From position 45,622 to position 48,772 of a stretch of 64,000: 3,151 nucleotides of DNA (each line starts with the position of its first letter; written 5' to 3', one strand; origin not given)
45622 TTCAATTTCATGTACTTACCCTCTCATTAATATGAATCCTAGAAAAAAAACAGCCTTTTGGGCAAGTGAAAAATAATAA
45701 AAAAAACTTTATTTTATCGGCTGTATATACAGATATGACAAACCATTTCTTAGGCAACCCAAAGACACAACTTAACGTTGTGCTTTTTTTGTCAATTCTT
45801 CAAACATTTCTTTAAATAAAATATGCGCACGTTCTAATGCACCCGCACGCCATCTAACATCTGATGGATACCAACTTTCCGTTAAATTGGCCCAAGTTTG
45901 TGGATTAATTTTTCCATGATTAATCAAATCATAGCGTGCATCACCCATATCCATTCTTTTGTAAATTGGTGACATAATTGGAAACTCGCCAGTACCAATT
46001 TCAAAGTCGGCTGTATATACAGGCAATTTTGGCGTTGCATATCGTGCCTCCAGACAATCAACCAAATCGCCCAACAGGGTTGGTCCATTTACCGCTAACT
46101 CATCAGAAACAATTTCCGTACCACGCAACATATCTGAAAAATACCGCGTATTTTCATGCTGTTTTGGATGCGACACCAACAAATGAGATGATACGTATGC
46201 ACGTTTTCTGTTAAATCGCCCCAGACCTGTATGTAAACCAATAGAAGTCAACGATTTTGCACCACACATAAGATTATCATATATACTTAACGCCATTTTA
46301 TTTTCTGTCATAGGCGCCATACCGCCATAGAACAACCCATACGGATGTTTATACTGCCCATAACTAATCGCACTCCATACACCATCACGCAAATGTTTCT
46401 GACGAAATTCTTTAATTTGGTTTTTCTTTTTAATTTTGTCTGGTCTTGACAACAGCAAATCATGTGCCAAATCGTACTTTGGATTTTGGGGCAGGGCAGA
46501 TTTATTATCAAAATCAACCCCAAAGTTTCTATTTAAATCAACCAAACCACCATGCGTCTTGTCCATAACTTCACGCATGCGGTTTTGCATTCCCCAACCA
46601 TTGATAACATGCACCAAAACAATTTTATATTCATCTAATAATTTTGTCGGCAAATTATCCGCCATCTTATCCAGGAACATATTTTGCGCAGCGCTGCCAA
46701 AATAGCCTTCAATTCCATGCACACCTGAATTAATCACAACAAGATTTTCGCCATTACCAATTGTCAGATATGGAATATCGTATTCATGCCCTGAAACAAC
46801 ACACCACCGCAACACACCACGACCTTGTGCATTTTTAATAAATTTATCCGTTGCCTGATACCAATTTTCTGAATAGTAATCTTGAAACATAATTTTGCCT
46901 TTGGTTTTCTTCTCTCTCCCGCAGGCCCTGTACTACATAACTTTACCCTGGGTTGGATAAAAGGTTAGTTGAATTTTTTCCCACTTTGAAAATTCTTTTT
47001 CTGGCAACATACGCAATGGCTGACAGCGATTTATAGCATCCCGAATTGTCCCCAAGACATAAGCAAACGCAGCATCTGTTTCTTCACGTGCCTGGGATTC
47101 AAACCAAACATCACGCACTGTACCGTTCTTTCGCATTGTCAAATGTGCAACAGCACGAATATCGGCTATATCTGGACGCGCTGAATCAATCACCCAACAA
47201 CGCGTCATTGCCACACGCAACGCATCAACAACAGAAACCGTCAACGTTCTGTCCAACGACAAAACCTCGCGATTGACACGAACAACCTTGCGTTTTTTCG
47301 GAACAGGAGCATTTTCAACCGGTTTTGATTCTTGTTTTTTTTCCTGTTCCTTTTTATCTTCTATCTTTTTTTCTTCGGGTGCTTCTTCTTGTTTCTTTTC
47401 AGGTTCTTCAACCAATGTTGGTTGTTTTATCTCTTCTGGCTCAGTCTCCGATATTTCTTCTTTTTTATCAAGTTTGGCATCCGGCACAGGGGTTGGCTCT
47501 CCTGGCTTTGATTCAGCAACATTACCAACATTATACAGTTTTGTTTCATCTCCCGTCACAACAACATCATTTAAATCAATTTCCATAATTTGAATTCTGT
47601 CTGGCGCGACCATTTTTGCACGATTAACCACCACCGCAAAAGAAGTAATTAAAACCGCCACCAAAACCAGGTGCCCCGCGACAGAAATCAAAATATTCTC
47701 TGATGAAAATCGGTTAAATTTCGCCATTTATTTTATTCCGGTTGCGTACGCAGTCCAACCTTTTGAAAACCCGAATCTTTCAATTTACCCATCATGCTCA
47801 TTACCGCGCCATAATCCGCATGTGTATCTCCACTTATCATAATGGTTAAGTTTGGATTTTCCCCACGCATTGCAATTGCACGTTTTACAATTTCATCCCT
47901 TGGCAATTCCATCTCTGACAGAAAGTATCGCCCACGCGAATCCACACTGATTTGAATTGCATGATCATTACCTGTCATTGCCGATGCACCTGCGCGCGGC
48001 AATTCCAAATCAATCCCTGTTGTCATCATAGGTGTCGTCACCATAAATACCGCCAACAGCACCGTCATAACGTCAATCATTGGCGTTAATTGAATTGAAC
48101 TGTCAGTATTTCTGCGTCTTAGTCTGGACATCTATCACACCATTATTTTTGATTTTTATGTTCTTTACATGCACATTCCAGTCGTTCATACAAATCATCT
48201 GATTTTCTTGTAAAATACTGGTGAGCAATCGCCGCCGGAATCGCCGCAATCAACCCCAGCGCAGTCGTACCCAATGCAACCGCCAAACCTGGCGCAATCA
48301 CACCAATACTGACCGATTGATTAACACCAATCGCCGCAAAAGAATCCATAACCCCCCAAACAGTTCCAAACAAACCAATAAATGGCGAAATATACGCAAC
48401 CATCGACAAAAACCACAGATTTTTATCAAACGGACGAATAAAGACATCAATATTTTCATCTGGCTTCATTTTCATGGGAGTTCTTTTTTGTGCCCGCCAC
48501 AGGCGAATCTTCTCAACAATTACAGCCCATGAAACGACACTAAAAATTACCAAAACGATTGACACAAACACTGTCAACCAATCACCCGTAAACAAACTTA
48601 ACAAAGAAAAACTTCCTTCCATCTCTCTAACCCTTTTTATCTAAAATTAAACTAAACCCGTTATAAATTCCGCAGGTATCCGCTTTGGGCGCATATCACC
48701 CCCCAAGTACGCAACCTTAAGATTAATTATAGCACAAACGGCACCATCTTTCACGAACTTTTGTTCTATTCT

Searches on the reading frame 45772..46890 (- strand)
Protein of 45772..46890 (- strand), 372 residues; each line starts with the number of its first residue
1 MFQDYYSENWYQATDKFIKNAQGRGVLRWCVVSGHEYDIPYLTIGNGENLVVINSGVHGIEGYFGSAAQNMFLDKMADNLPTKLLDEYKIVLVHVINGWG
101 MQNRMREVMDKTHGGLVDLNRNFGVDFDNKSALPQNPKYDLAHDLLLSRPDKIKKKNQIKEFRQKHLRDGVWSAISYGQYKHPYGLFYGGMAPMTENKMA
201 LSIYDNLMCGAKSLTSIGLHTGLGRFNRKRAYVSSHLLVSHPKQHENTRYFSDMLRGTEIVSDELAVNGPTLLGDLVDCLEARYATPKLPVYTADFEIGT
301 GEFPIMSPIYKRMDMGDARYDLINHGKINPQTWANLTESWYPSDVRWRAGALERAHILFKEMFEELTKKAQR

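Call 13: search_protein_families(library=pfam, proteins=[window:45772-46890:-], max_evalue=0.001)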
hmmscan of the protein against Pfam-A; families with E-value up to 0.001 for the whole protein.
window:45772-46890:- (372 aa): 1 family
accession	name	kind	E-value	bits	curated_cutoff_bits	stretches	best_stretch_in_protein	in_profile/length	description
PF10994.13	DUF2817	-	3.9e-43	148.7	23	1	6-353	1-340/341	Protein of unknown function (DUF2817)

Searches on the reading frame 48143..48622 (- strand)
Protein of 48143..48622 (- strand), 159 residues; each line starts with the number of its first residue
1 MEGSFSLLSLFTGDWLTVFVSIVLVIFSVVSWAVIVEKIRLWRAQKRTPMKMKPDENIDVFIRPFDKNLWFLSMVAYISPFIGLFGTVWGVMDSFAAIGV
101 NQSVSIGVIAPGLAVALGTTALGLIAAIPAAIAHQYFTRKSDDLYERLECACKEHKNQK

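Call 13: search_protein_families(library=pfam, proteins=[window:48143-48622:-], max_evalue=0.001)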
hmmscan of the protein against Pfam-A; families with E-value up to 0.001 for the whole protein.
window:48143-48622:- (159 aa): 1 family
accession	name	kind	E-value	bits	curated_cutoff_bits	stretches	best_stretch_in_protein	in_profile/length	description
PF01618.21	MotA_ExbB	-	1e-26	93.6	22.9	1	50-149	27-126/127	MotA/TolQ/ExbB proton channel family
